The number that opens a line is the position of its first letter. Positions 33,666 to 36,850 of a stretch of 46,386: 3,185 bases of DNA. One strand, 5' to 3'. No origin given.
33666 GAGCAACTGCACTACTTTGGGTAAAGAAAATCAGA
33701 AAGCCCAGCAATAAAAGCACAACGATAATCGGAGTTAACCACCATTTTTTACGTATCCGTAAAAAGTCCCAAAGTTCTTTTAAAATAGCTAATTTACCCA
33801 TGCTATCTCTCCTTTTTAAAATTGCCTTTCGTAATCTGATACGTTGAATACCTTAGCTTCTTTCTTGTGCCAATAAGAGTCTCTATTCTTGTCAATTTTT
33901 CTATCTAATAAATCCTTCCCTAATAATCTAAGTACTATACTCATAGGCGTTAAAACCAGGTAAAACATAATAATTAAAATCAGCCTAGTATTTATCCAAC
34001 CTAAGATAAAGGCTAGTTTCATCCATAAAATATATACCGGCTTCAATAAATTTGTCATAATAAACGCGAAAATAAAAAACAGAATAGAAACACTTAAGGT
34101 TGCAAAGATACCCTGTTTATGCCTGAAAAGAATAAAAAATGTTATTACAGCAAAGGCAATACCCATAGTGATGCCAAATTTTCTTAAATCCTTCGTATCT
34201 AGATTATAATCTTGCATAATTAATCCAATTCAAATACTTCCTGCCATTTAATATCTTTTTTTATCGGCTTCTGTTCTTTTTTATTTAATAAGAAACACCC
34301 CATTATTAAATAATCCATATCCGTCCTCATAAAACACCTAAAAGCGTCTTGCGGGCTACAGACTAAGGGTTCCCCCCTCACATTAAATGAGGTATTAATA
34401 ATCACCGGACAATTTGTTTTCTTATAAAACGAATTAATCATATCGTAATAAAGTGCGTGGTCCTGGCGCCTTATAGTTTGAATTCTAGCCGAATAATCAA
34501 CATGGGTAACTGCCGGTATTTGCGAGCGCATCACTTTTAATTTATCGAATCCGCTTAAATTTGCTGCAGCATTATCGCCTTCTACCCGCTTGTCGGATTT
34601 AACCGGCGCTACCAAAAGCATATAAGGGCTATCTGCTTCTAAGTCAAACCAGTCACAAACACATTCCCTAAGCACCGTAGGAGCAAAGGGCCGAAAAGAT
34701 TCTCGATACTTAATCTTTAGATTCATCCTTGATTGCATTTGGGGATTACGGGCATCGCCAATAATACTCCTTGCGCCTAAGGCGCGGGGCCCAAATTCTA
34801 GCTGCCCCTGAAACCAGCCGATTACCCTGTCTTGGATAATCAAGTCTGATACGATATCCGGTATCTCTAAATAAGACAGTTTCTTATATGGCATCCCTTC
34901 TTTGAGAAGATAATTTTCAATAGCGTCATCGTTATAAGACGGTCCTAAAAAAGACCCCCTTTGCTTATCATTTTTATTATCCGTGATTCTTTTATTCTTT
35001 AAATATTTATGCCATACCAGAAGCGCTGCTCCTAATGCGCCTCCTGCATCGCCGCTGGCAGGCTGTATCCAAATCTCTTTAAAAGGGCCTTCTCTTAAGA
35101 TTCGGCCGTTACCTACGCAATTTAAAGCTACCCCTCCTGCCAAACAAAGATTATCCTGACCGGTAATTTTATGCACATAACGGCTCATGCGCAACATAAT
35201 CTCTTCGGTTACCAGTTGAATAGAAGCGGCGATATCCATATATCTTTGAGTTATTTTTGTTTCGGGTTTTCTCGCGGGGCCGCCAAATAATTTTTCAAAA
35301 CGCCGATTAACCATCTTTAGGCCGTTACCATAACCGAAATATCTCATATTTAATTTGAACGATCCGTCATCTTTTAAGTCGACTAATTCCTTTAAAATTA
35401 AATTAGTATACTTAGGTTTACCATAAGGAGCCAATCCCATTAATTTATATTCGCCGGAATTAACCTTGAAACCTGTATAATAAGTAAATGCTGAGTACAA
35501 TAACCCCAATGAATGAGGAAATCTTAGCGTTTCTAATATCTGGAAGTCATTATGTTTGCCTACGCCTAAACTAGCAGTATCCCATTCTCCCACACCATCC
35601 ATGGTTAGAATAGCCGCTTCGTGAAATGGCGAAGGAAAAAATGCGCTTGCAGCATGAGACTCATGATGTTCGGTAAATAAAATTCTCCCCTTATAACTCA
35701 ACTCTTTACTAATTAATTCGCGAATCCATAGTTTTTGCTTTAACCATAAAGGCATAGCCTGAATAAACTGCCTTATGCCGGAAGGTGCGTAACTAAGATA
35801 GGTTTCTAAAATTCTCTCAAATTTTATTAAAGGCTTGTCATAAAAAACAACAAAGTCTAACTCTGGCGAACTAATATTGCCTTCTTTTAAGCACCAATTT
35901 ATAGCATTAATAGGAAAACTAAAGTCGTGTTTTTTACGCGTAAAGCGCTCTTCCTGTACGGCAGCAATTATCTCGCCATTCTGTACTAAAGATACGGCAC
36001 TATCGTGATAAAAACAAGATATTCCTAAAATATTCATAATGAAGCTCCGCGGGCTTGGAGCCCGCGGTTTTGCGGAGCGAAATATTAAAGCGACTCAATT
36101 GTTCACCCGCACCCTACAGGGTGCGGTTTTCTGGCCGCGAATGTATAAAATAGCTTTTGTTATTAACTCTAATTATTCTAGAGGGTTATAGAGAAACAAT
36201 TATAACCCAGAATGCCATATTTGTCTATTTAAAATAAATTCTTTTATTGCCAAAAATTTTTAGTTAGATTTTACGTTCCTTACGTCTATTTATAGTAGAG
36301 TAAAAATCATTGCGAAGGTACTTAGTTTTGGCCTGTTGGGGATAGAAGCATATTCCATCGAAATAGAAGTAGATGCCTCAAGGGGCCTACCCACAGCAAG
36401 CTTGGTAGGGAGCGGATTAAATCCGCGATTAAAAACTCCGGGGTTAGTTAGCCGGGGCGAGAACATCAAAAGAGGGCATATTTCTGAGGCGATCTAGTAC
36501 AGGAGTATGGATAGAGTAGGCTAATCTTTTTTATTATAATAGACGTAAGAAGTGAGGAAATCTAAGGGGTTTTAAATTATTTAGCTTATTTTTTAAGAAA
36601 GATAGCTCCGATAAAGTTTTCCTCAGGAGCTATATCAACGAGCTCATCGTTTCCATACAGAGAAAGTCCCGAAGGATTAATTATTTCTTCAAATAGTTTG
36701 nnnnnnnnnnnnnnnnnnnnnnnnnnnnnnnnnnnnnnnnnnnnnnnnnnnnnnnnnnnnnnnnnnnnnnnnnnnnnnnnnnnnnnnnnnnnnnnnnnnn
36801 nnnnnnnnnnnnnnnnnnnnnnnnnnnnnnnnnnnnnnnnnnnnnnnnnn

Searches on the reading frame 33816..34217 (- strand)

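Call 14: search_protein_families(library=pfam, proteins=[window:33816-34217:-])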
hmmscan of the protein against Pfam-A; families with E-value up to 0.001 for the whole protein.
window:33816-34217:- (133 aa): 1 family
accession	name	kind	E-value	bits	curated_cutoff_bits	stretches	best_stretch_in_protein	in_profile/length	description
PF19588.4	SxtJ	-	8e-13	49.4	24.4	1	9-104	1-98/99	Saxitoxin biosynthesis operon protein SxtJ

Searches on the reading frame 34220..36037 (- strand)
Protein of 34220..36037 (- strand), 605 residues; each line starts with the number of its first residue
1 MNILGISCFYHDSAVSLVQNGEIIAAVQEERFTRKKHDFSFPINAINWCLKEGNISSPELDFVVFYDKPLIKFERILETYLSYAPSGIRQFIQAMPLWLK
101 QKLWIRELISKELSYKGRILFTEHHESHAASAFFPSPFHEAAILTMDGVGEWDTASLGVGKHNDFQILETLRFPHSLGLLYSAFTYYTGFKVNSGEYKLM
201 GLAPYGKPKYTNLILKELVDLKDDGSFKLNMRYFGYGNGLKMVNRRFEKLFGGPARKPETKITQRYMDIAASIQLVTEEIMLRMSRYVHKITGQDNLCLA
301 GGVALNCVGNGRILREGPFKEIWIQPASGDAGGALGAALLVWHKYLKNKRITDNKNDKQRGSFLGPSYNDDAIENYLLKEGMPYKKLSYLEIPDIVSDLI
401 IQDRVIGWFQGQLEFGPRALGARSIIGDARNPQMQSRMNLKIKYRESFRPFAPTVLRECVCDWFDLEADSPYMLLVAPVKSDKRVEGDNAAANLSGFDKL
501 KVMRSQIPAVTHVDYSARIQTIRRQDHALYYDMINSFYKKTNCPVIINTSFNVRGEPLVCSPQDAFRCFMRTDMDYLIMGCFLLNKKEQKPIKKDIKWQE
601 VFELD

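Call 14: search_protein_families(library=pfam, proteins=[window:34220-36037:-])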
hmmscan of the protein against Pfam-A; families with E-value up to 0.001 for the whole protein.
window:34220-36037:- (605 aa): 2 families
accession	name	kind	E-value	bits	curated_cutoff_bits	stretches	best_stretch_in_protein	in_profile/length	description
PF02543.21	Carbam_trans_N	-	1.9e-106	356.8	24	1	3-339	2-346/346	Carbamoyltransferase N-terminus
PF16861.10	Carbam_trans_C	-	1.2e-69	233.6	27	1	398-586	2-170/170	Carbamoyltransferase C-terminus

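Call 17: find_encoding_contigs(protein=window:34220-36037:-, flank=3000, max_places=10)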
Protein window:34220-36037:- (605 aa): no gene with exactly this product is on record in the collection.

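Call 22: find_homologous_proteins(query=window:34220-36037:-, max_evalue=1e-50)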
Query window:34220-36037:- (605 aa): 8000 proteins with E <= 1e-50 among 8000 candidates; the best 120 are listed.
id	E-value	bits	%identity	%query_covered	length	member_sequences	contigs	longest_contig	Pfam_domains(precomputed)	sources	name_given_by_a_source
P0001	0.0e+0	1413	100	100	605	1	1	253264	PF02543.22,PF16861.11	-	-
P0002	0.0e+0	1292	91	100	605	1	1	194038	PF02543.22,PF16861.11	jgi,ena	-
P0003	0.0e+0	1174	82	100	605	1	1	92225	PF02543.22,PF16861.11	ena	-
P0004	0.0e+0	1173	82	100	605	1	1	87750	PF02543.22,PF16861.11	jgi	-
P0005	0.0e+0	1170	81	100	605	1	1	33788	PF02543.22,PF16861.11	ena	-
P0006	0.0e+0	1168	80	100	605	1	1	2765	PF02543.22,PF16861.11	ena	-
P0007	0.0e+0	1166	82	100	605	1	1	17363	PF02543.22,PF16861.11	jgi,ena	-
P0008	0.0e+0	1165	81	100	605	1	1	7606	PF02543.22,PF16861.11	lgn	-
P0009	0.0e+0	1164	81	100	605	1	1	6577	PF02543.22,PF16861.11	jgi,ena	-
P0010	0.0e+0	1163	81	100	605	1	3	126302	PF02543.22,PF16861.11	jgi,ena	jgi:carbamoyltransferase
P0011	0.0e+0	1159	80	100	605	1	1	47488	PF02543.22,PF16861.11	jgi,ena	-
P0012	0.0e+0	1159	80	100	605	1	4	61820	PF02543.22,PF16861.11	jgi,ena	-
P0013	0.0e+0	1159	81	100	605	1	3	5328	PF02543.22,PF16861.11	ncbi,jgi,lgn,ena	-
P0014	0.0e+0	1157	81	100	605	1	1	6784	PF02543.22,PF16861.11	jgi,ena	-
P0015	0.0e+0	1156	81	100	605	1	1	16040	PF02543.22,PF16861.11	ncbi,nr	ncbi:MAG: carbamoyltransferase [Candidatus Omnitrophica bacterium]|nr:carbamoyltransferase [Candidat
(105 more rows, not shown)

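Call 23: find_encoding_contigs(protein=P0002, flank=6000, max_places=3)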
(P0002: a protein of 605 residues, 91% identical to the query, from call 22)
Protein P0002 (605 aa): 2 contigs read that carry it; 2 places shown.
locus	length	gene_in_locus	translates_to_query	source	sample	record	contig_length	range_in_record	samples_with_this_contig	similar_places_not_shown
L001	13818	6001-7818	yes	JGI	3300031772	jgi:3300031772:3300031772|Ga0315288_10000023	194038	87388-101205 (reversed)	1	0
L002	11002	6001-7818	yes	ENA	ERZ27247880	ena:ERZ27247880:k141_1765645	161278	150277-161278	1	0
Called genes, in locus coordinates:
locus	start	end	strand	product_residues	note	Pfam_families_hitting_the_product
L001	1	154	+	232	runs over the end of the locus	PF00535:Glycos_transf_2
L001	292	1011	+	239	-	PF01209:Ubie_methyltran, PF02353:CMAS (faint), PF07021:MetW, PF13489:Methyltransf_23, PF13847:Methyltransf_31, PF08241:Methyltransf_11, PF08242:Methyltransf_12, PF13649:Methyltransf_25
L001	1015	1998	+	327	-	PF04055:Radical_SAM, PF13186:SPASM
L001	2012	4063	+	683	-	-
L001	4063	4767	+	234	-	PF00535:Glycos_transf_2, PF10111:Glyco_tranf_2_2 (weak), PF13641:Glyco_tranf_2_3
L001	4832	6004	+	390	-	PF04932:Wzy_C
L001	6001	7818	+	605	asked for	PF02543:Carbam_trans_N, PF16861:Carbam_trans_C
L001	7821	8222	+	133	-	PF19588:SxtJ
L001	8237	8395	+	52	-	PF19451:DUF5989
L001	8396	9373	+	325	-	PF01075:Glyco_transf_9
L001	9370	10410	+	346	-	PF00483:NTP_transferase, PF12804:NTP_transf_3 (weak), PF22640:ManC_GMP_beta-helix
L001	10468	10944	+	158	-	PF14063:DUF4254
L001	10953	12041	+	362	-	PF01075:Glyco_transf_9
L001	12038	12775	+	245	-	PF03848:TehB (weak), PF05219:DREV (weak), PF13489:Methyltransf_23, PF07021:MetW, PF13847:Methyltransf_31, PF08241:Methyltransf_11, PF08242:Methyltransf_12, PF13649:Methyltransf_25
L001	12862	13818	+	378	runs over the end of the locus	PF00155:Aminotran_1_2, PF01041:DegT_DnrJ_EryC1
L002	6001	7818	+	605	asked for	PF02543:Carbam_trans_N, PF16861:Carbam_trans_C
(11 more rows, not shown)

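Call 24: find_encoding_contigs(protein=P0001, flank=10000, max_places=3)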
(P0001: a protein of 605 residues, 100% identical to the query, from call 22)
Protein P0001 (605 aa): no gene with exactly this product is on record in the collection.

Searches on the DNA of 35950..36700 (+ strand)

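Call 20: search_dna_similar(query=window:36200-36585:+, collection=plasmids, mode=distant, max_evalue=1)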
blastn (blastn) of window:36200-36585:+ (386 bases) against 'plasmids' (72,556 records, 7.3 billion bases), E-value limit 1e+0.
Records with a match: 5; places in all: 8; records where one place covers at least 80% of the query: 0.
Best place of each record, by identity: 90-95% 5.
By first word of the organism name: Borreliella 5.
By predicted mobility (MOB-suite, as given by PLSDB): non-mobilizable 5.
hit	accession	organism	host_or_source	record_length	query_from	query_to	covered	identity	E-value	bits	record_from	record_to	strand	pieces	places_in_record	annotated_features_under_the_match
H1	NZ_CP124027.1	Borreliella tanukii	Bacterial isolate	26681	28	57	8%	93.3%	3e-2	46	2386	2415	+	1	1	none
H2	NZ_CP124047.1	Borreliella lusitaniae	Bacterial isolate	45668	28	57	8%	93.3%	3e-2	46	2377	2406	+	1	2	none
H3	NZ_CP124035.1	Borreliella tanukii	Bacterial isolate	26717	28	57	8%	93.3%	3e-2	46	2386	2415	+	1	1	none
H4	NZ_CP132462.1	Borreliella lusitaniae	Bacterial isolate,human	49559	28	57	8%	93.3%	3e-2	46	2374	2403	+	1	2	none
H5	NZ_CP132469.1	Borreliella lusitaniae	Bacterial isolate,Ixodes ricinus tick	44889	28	57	8%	93.3%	3e-2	46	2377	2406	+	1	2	none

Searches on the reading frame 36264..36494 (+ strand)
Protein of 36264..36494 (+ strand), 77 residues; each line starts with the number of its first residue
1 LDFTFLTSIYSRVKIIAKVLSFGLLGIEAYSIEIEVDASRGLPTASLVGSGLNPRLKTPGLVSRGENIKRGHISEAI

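Call 43: search_protein_families(library=pfam, max_evalue=10, proteins=[window:36264-36494:+])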
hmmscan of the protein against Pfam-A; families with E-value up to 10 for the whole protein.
window:36264-36494:+ (77 aa): 1 family
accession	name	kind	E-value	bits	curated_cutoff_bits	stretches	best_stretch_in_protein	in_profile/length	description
PF11044.13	TMEMspv1-c74-12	-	0.049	14.2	25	1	4-25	3-24/49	Plectrovirus spv1-c74 ORF 12 transmembrane protein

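Call 44: search_protein_families(library=ncbifam, max_evalue=10, proteins=[window:36264-36494:+])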
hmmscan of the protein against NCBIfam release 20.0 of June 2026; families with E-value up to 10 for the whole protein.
window:36264-36494:+ (77 aa): 1 family
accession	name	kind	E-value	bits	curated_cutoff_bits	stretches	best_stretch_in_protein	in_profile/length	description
TIGR00368.1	TIGR00368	hypoth_equivalog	0.0024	16.5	362.4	1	20-49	2-31/499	YifB family Mg chelatase-like AAA ATPase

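Call 51: search_protein_representatives(protein=window:36264-36494:+)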
Query: 77 residues. Proteins with E-value up to 0.001 (for the whole library): 14; up to 1e-10: 0; up to 1e-30: 0. The best 14 are listed.
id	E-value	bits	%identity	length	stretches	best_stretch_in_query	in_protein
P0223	1.4e-06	44.3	74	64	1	16-50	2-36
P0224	1.9e-06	43.9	33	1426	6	25-65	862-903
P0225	2.4e-05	40.4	66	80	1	16-50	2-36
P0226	3.0e-05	40.1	69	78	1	16-50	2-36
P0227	3.1e-05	40.1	59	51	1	16-54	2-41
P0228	4.1e-05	39.7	69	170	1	16-50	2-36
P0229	1.2e-04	38.3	61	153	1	13-50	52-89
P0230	1.5e-04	38.0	46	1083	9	40-63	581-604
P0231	3.9e-04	36.6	54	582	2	15-54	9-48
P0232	5.6e-04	36.1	59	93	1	16-54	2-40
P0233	6.7e-04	35.9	69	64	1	16-50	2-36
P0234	7.2e-04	35.8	66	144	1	16-50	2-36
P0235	9.2e-04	35.4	60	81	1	16-50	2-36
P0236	9.8e-04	35.4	54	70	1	9-49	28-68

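Call 60: search_protein_families(library=ncbifam, proteins=[P0228, P0234, P0231, P0226, P0223], max_evalue=0.001)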
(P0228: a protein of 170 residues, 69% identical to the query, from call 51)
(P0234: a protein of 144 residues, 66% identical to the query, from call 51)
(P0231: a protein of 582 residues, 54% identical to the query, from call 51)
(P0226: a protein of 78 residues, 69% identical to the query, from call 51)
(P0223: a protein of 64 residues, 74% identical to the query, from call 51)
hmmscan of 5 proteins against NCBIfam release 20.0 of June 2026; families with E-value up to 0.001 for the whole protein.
P0228 (170 aa): 2 families
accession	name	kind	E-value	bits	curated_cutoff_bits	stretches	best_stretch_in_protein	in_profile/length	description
TIGR00368.1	TIGR00368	hypoth_equivalog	4.5e-43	147.6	362.4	2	5-75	1-71/499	YifB family Mg chelatase-like AAA ATPase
NF007365.0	PRK09862.1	equivalog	5.5e-25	87.9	530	1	2-74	3-75/506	YifB family Mg chelatase-like AAA ATPase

P0234 (144 aa): 2 families
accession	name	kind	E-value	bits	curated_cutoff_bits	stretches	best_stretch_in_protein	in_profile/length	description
TIGR00368.1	TIGR00368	hypoth_equivalog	8e-48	163.2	362.4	1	7-140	3-136/499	YifB family Mg chelatase-like AAA ATPase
NF007365.0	PRK09862.1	equivalog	1.5e-34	119.4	530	1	3-137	4-138/506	YifB family Mg chelatase-like AAA ATPase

P0231 (582 aa): 8 families
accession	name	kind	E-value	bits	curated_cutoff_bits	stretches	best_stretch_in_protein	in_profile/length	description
TIGR00368.1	TIGR00368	hypoth_equivalog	1.1e-158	528.9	362.4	2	236-578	178-499/499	YifB family Mg chelatase-like AAA ATPase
NF007365.0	PRK09862.1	equivalog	1.7e-112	376.6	530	2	244-579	186-493/506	YifB family Mg chelatase-like AAA ATPase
TIGR02902.1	spore_lonB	equivalog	7.6e-11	41.3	723.3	1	243-390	60-207/531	ATP-dependent protease LonB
TIGR02903.1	spore_lon_C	equivalog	3.5e-08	32.4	678.8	1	240-388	146-295/615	Lon family ATP-dependent protease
TIGR02442.1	Cob-chelat-sub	hypoth_equivalog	8.7e-08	31.1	779.45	1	344-410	113-179/641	putative cobaltochelatase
TIGR02030.1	BchI-ChlI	equivalog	1.7e-07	30.7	466.95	1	349-411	122-184/337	magnesium chelatase ATPase subunit I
TIGR00764.1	lon_rel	equivalog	1.2e-06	27.4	516.6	1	240-296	9-65/608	ATP-dependent protease LonB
NF038308.1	RNA_repair_RtcR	equivalog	0.00032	19.7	650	0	343-409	263-327/530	RNA repair transcriptional activator RtcR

P0226 (78 aa): 2 families
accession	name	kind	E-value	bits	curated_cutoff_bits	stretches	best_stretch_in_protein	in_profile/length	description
TIGR00368.1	TIGR00368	hypoth_equivalog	1.8e-18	66.4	362.4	1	8-60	4-56/499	YifB family Mg chelatase-like AAA ATPase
NF007365.0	PRK09862.1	equivalog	1.4e-13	50.3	530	1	11-61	12-62/506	YifB family Mg chelatase-like AAA ATPase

P0223 (64 aa): 2 families
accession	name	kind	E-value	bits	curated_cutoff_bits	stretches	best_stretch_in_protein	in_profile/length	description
TIGR00368.1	TIGR00368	hypoth_equivalog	1.2e-09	37.3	362.4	1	7-45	3-41/499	YifB family Mg chelatase-like AAA ATPase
NF007365.0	PRK09862.1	equivalog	9.3e-07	27.8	530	1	10-44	11-45/506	YifB family Mg chelatase-like AAA ATPase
